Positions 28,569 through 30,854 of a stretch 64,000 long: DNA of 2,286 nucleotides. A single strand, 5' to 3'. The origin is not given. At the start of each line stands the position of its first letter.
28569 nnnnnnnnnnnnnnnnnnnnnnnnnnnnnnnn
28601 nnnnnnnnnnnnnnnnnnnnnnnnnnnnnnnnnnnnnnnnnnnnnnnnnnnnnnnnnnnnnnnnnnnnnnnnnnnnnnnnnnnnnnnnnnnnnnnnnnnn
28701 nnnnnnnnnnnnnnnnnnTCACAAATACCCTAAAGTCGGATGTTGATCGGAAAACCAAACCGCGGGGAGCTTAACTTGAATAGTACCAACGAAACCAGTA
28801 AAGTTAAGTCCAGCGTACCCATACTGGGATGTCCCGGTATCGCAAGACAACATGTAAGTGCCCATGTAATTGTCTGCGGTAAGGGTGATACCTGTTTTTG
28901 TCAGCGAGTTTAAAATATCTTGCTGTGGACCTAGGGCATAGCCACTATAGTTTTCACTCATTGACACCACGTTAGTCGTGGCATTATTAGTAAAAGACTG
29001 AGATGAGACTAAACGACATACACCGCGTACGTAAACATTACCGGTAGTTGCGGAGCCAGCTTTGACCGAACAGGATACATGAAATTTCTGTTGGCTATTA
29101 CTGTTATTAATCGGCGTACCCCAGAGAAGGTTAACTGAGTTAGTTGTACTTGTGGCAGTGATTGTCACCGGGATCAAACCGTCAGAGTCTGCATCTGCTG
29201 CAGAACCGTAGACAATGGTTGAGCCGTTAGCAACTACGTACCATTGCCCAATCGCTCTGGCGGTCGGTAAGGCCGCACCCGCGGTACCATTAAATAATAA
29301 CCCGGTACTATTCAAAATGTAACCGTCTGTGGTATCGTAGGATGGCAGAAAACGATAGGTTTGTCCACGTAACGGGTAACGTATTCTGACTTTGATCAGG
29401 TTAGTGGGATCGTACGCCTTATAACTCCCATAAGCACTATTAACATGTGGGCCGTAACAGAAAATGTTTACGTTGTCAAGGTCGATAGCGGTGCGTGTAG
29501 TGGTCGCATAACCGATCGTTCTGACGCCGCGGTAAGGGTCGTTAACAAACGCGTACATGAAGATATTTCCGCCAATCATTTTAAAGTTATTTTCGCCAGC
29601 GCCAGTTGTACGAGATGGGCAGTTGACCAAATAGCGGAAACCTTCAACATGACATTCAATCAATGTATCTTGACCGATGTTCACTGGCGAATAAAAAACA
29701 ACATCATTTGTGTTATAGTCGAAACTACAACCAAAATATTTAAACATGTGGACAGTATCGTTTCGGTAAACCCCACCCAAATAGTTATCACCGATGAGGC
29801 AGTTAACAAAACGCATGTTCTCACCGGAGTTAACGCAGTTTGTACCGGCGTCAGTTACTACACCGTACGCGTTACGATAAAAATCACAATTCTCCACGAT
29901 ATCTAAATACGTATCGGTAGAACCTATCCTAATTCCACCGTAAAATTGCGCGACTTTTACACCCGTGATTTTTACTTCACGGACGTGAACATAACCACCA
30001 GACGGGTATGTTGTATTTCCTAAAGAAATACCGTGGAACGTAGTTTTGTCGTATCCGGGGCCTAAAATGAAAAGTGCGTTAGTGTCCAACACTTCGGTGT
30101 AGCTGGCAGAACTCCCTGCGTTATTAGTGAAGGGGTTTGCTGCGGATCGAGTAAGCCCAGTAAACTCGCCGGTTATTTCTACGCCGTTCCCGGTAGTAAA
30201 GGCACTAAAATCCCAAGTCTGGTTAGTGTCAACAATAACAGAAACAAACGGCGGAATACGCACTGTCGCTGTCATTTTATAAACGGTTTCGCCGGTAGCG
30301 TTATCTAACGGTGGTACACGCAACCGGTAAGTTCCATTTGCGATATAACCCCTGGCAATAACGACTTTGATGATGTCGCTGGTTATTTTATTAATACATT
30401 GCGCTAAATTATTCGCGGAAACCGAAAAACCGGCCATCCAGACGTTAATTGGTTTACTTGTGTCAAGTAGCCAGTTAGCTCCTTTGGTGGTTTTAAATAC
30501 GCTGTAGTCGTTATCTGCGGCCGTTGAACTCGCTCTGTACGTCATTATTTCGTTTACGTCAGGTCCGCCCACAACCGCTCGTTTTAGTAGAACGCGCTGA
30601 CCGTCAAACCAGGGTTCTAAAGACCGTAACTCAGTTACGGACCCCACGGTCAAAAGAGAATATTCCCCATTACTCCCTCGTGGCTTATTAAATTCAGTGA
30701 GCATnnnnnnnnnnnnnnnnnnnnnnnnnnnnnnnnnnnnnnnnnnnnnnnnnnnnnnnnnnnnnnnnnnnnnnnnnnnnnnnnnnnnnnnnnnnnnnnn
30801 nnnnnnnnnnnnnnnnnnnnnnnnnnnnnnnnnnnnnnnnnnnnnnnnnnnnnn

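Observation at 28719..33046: Paralogous spike pair in which one member lacks any anchor domain (likely piggy-back attachment)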

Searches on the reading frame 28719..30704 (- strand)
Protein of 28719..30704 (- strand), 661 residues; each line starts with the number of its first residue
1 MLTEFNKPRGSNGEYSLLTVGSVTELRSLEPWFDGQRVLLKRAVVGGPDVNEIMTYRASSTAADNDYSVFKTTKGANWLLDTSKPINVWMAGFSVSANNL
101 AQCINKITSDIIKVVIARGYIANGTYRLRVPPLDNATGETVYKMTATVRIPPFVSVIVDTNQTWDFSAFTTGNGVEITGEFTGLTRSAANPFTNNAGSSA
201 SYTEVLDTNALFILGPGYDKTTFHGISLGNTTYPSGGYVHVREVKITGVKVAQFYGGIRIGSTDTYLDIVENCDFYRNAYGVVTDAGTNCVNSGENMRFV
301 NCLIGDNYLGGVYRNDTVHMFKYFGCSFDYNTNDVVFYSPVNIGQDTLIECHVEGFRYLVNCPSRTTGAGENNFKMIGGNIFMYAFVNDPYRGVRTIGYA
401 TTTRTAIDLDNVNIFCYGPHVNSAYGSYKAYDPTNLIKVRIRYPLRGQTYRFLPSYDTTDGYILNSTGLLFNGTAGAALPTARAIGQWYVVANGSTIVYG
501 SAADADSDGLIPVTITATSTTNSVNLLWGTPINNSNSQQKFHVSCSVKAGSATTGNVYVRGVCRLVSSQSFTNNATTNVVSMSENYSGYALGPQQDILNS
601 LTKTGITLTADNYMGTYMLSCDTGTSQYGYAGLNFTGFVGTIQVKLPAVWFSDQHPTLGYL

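Call 14: search_protein_families(library=pfam, proteins=[window:28719-30704:-], max_evalue=0.01)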
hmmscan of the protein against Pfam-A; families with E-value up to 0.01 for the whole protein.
window:28719-30704:- (661 aa): 0 families

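Call 16: search_protein_families(library=phrogs, proteins=[window:28719-30704:-], max_evalue=0.01)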
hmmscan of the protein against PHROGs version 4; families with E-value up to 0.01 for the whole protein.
window:28719-30704:- (661 aa): 0 families

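Call 17: search_dna_similar(query=window:28719-30704:-, collection=phages, mode=protein, max_rows=60, rows=spread)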
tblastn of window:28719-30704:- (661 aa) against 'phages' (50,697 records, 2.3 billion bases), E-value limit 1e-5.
Records with a match: 92; places in all: 107; records where one place covers at least 80% of the query: 60.
Best place of each record, by identity: 95-99% 8; 90-95% 1; <60% 83.
By first word of the organism name: Klebsiella 74; Serratia 12; Escherichia 2; Stenotrophomonas 2; Pectobacterium 1; Przondovirus 1.
By host as written in the record: Klebsiella pneumoniae 50; Klebsiella sp. 5; - 4; Klebsiella pneumoniae kp1604 3; Klebsiella pneumoniae K6592 2; Klebsiella pneumoniae 135080 2; Klebsiella pneumoniae GZ-1 2; Serratia marcescens LVF3 2; and 16 more.
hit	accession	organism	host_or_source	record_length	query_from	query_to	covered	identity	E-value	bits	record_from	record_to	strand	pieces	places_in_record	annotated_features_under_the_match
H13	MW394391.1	Klebsiella phage vB_KpM_FBKp24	Klebsiella pneumoniae K6592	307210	1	661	100%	96.8%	0e+0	1325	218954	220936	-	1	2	putative tail fiber protein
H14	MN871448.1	Serratia phage KpSz_1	Klebsiella pneumoniae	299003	1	661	100%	96.1%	0e+0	1313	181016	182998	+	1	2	record has no annotation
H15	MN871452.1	Serratia phage KpZh_1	Klebsiella pneumoniae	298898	1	661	100%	96.1%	0e+0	1313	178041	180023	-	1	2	record has no annotation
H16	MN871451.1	Serratia phage KpYy_2_45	Klebsiella pneumoniae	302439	1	661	100%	96.1%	0e+0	1312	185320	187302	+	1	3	record has no annotation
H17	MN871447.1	Serratia phage KpLz_1_41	Klebsiella pneumoniae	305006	1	661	100%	95.6%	0e+0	1305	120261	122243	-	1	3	record has no annotation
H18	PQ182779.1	Klebsiella phage vB_kp_MJ359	Klebsiella pneumoniae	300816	16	661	98%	92.1%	0e+0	1238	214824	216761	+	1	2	tail fiber protein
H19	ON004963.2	Klebsiella phage GADU21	Klebsiella sp.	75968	13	661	98%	43.1%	2e-145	473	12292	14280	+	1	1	tail fiber protein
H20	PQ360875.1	Klebsiella phage phi1_175008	Klebsiella pneumoniae 135080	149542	10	661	99%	42.9%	3e-149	484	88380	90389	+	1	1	tail fiber protein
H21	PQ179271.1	Klebsiella phage PCCM_KpPS2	Klebsiella pneumoniae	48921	20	661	97%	43.1%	4e-147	478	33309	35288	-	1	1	non-contractile tail fiber protein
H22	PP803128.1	Klebsiella phage vB_Kpn_HF1013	Klebsiella pneumoniae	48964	20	661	97%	42.2%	1e-139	456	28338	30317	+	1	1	tail spike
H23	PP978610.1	Klebsiella phage vB_KpP_AttikonH2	Klebsiella pneumoniae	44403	19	661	97%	42.0%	2e-151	490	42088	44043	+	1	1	tail fiber protein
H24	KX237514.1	Klebsiella phage vB_KpnP_KpV48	Klebsiella pneumoniae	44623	19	661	97%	41.8%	1e-150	488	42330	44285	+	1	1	hypothetical protein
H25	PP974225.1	Klebsiella phage vB_KpP_AttikonH1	Klebsiella pneumoniae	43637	19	661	97%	41.8%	1e-151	491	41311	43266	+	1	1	tail fiber protein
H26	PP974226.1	Klebsiella phage vB_KpP_AttikonH1N2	Klebsiella pneumoniae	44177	19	661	97%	41.8%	1e-151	491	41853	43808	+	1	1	tail fiber protein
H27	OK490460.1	Klebsiella phage Kp4882-1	Klebsiella pneumoniae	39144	23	660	97%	42.1%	2e-137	450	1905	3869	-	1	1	record has no annotation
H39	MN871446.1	Klebsiella phage KpLz-2_45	Klebsiella pneumoniae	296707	1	649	98%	29.1%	3e-46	183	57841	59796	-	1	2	hypothetical protein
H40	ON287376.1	Serratia phage vB_SmaM-Kodama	Serratia marcescens LVF3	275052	11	650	97%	28.8%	6e-46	182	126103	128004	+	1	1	hypothetical protein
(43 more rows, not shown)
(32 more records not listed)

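Call 18: get_annotated_region(hit=H18, flank=4000)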
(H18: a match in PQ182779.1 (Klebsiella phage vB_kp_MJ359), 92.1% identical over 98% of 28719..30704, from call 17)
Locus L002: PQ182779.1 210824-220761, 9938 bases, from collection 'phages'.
description: Klebsiella phage vB_kp_MJ359, complete genome.
organism: Klebsiella phage vB_kp_MJ359 (NCBI taxid 3279183)
taxonomy: Viruses
host: Klebsiella pneumoniae; source: water; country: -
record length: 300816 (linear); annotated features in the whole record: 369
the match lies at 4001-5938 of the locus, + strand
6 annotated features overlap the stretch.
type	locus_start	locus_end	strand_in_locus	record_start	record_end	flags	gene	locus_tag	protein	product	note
CDS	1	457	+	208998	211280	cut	-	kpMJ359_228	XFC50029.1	tail fiber protein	-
CDS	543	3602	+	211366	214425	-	-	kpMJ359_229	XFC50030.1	tail protein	-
CDS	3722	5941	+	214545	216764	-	-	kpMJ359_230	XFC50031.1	tail fiber protein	-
CDS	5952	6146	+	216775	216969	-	-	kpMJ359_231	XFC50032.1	hypothetical protein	-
CDS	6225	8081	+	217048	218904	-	-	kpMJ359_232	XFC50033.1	tail spike protein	-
CDS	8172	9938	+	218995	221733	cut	-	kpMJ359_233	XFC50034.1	tail spike protein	-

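Call 19: get_annotated_region(hit=H39, flank=4000)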
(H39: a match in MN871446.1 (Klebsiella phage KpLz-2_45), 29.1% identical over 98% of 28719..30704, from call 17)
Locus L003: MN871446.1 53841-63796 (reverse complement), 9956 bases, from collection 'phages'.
description: Klebsiella phage KpLz-2_45, complete genome.
organism: Klebsiella phage KpLz-2_45 (NCBI taxid 2698923)
taxonomy: Viruses; Duplodnaviria; Heunggongvirae; Uroviricota; Caudoviricetes; Siatvirus; Siatvirus Lz245
host: Klebsiella pneumoniae; source: sea water; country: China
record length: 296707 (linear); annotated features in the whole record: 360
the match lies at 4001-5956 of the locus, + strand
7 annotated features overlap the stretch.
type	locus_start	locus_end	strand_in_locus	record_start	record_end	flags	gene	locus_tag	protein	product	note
CDS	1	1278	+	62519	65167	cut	-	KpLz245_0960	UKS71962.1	hypothetical protein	MGA_96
CDS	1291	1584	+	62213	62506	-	-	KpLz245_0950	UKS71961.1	hypothetical protein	MGA_95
CDS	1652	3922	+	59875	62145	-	-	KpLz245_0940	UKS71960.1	hypothetical protein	MGA_94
CDS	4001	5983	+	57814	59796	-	-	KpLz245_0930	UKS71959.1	hypothetical protein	MGA_93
CDS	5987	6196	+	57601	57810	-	-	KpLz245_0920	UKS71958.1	hypothetical protein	MGA_92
CDS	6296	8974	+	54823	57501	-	-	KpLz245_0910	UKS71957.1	hypothetical protein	MGA_91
CDS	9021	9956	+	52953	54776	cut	-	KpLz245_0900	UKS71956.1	hypothetical protein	MGA_90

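Call 20: get_annotated_region(hit=H24, flank=1500)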
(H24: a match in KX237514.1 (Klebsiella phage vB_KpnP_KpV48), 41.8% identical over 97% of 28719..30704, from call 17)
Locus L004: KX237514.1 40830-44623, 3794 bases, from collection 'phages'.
description: Klebsiella phage vB_KpnP_KpV48, complete genome.
organism: Klebsiella phage vB_KpnP_KpV48 (NCBI taxid 1912319)
taxonomy: Viruses; Duplodnaviria; Heunggongvirae; Uroviricota; Caudoviricetes; Autographiviridae; Slopekvirinae; Drulisvirus; Drulisvirus KpV48
host: Klebsiella pneumoniae; source: clinical sample; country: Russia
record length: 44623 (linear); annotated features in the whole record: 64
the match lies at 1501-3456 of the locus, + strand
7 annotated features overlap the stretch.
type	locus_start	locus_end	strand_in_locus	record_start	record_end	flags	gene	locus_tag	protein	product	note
CDS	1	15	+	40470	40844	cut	-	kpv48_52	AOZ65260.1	hypothetical protein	-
CDS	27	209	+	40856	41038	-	-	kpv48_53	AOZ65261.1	hypothetical protein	-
CDS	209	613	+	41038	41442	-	-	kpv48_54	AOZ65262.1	hypothetical protein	-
CDS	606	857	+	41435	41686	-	-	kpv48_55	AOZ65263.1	hypothetical protein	-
CDS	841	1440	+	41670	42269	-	-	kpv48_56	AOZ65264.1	putative endolysin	-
CDS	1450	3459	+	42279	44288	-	-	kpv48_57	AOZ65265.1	hypothetical protein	-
repeat_region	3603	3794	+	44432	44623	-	-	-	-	-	-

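Call 37: search_solved_structures(query=window:28719-30704:-, max_evalue=0.01, show_alignments=1)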
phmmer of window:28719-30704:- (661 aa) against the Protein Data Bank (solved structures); distinct sequences matched with E-value up to 0.01: 0.

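Call 45: find_homologous_proteins(query=window:28719-30704:-, max_evalue=0.00001)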
Query window:28719-30704:- (661 aa): 17 proteins with E <= 0.00001 among 8000 candidates.
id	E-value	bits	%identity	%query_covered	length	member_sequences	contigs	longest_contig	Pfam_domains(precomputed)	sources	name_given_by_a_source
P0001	0.0e+0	1403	94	97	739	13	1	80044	PF27114.1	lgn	-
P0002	8.0e-150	518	45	99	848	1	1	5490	PF27114.1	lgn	-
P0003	1.7e-148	514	44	97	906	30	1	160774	-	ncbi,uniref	ncbi:hypothetical protein [Klebsiella pneumoniae]|uniref:hypothetical protein n=1 Tax=Klebsiella pne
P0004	4.5e-147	509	42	98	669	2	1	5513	PF27114.1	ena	-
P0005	4.8e-147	509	42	98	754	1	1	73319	-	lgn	-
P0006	1.7e-144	501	43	97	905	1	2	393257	-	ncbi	ncbi:TPA: hypothetical protein ACYE65_000126 [Klebsiella pneumoniae]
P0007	2.1e-144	501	43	97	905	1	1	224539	-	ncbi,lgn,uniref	ncbi:hypothetical protein [Klebsiella pneumoniae]|uniref:hypothetical protein n=1 Tax=Klebsiella pne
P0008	5.7e-144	499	43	98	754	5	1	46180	PF27114.1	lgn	-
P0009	5.8e-144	499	43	97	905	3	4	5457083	-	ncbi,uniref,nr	ncbi:hypothetical protein [Klebsiella pneumoniae]|uniref:hypothetical protein n=1 Tax=Klebsiella pne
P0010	8.3e-144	499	43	97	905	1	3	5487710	-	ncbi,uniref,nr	ncbi:hypothetical protein QYQ47_17080 [Klebsiella pneumoniae]|uniref:hypothetical protein n=2 Tax=Kl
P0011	1.5e-143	498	43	97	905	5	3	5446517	-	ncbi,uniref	ncbi:hypothetical protein [Klebsiella pneumoniae]|uniref:hypothetical protein n=1 Tax=Klebsiella pne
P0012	4.6e-141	490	43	97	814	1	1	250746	-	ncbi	ncbi:TPA: hypothetical protein ACT1U1_000976 [Raoultella ornithinolytica]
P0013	7.3e-123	429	43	80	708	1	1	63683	PF27114.1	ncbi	ncbi:hypothetical protein ACQE6R_22605, partial [Klebsiella pneumoniae]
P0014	1.6e-82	296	34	98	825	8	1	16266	PF27114.1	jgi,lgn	jgi:hypothetical protein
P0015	8.0e-77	277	34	98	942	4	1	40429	PF18668.7,PF27114.1,PF03906.21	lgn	-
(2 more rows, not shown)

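Call 79: predict_structure(alignment_id=A4)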
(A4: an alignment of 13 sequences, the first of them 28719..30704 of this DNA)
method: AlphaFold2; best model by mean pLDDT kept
length: 661 residues; sequences in the alignment: 13
mean_pLDDT: 82.5   pTM: 0.80
mean pLDDT of the five models: 82.5, 80.8, 80.0, 79.9, 79.4
residues with pLDDT >= 90: 288; 70-90: 260; 50-70: 70; < 50: 43
segments of 3 or more residues with pLDDT < 50: 1-14, 191-200, 386-392, 447-449, 655-661
pLDDT, mean of each block of 10 residues (from residue 1): 40 64 92 90 90 92 91 92 88 92 95 85 79 73 95 89 94 93 73 37 79 95 93 72 90 96 84 96 75 74 95 89 94 91 92 90 86 92 58 70 89 69 67 83 60 66 74 90 88 92 81 93 93 68 86 90 88 80 86 87 74 82 80 94 89 45 27
secondary structure, 60 per line:
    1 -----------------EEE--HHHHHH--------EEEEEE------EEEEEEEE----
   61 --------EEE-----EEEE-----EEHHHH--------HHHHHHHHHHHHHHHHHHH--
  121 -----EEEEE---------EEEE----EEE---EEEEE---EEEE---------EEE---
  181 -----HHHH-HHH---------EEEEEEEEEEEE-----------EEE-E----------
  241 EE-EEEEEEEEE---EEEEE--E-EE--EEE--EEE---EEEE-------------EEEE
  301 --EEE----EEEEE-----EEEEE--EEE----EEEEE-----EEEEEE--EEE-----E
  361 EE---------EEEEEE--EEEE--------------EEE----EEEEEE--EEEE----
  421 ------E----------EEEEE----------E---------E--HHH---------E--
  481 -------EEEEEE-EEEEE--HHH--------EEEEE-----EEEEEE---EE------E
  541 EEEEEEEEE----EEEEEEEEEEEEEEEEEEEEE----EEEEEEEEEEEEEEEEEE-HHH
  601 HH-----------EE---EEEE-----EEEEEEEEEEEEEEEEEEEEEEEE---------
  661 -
elements in order: E18-20 H23-28 E37-42 E49-56 E69-71 E77-80 H88-91 H100-118 E126-130 E140-143 E148-150 E154-158 E162-165 E175-177 H186-189 E203-214 E226-228 E244-252 E256-260 E269-271 E274-276 E280-283 E297-300 E303-305 E310-314 E320-324 E327-329 E334-338 E344-349 E352-354 E360-362 E372-377 E380-383 E398-400 E405-410 E413-416 E438-442 E488-493 E495-499 E513-517 E523-528 E540-549 E554-574 E579-596 H598-602 E619-622 E628-651

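Call 90: fold_search(model_id=the predicted structure, library=pdb)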
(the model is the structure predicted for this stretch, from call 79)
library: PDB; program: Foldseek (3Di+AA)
matches with E <= 10: 1399; with E <= 0.001: 58
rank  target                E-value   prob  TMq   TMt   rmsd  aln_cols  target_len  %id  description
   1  8iq9_A                8.4e-21  1.00  0.60  0.69   6.5       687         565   16  Crystal structure of trimeric K2-2 TSP in complex with tetrasaccharide and octasaccharide (released 2024-02-21)
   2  8iq9_B                1.1e-20  1.00  0.60  0.70   6.5       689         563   15  Crystal structure of trimeric K2-2 TSP in complex with tetrasaccharide and octasaccharide (released 2024-02-21)
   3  8iq5_D                4.8e-20  1.00  0.62  0.71   5.9       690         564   16  Crystal structure of trimeric K2-2 TSP (released 2024-02-21)
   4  8iq5_A                1.2e-19  1.00  0.61  0.70   6.0       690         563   17  Crystal structure of trimeric K2-2 TSP (released 2024-02-21)
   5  8iqe_D                3.6e-19  1.00  0.60  0.71   6.2       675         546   16  Crystal structure of tetrameric K2-2 TSP (released 2024-02-21)
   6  7xyc_A                1.0e-18  1.00  0.63  0.72   6.2       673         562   16  CryoEM structure of Klebsiella phage Kp7 type II tail fiber gp52 in vitro (released 2023-06-07)
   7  5w6h_A                1.2e-18  1.00  0.59  0.56   7.5       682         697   14  Crystal structure of Bacteriophage CBA120 tailspike protein 4 enzymatically active domain (TSP4dN, orf213) (released 2018-10-24)
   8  8iqe_C                1.3e-18  1.00  0.62  0.71   6.1       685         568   15  Crystal structure of tetrameric K2-2 TSP (released 2024-02-21)
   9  8iqe_B                2.3e-18  1.00  0.58  0.70   6.6       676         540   16  Crystal structure of tetrameric K2-2 TSP (released 2024-02-21)
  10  8iqe_A                2.7e-18  1.00  0.59  0.68   6.7       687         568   16  Crystal structure of tetrameric K2-2 TSP (released 2024-02-21)
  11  6w4q_B                3.3e-13  1.00  0.48  0.43  11.4       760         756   14  Crystal structure of full-length tailspike protein 2 (TSP2, ORF211) ) from Escherichia coli O157:H7 bacteriophage CAB1 (released 2021-01-20)
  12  6w4q_F                8.2e-13  1.00  0.49  0.44  12.5       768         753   13  Crystal structure of full-length tailspike protein 2 (TSP2, ORF211) ) from Escherichia coli O157:H7 bacteriophage CAB1 (released 2021-01-20)
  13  6w4q_A                1.4e-12  1.00  0.49  0.44  12.6       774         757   13  Crystal structure of full-length tailspike protein 2 (TSP2, ORF211) ) from Escherichia coli O157:H7 bacteriophage CAB1 (released 2021-01-20)
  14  6w4q_D                3.1e-12  1.00  0.49  0.44  12.0       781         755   12  Crystal structure of full-length tailspike protein 2 (TSP2, ORF211) ) from Escherichia coli O157:H7 bacteriophage CAB1 (released 2021-01-20)
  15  5w6p_A                4.7e-12  1.00  0.50  0.49  11.1       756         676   14  Crystal structure of Bacteriophage CBA120 tailspike protein 2 enzymatically active domain (TSP2dN, orf211) (released 2018-10-24)
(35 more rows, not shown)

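Call 96: get_annotated_region(hit=H40, flank=3500)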
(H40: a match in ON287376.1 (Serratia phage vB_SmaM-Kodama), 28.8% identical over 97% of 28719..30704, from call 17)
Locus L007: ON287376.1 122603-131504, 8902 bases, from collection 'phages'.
description: Serratia phage vB_SmaM-Kodama, complete genome.
organism: Serratia phage vB_SmaM-Kodama (NCBI taxid 2943835)
taxonomy: Viruses; Duplodnaviria; Heunggongvirae; Uroviricota; Caudoviricetes; Moabitevirus
host: Serratia marcescens LVF3; source: sewage; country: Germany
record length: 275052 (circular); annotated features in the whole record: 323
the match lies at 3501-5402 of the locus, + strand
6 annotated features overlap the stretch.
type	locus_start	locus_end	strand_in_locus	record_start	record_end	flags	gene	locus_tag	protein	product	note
CDS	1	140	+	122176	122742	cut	-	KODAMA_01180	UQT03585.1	hypothetical protein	-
CDS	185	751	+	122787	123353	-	-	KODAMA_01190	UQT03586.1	hypothetical protein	-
CDS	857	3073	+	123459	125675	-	-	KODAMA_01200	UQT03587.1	hypothetical protein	-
CDS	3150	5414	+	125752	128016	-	-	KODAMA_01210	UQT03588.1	hypothetical protein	-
CDS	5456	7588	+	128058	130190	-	-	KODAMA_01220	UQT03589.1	amylovoran biosynthesis protein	amylovoran biosynthesis protein AmsF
CDS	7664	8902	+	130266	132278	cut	-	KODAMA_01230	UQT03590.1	amylovoran biosynthesis protein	amylovoran biosynthesis protein AmsF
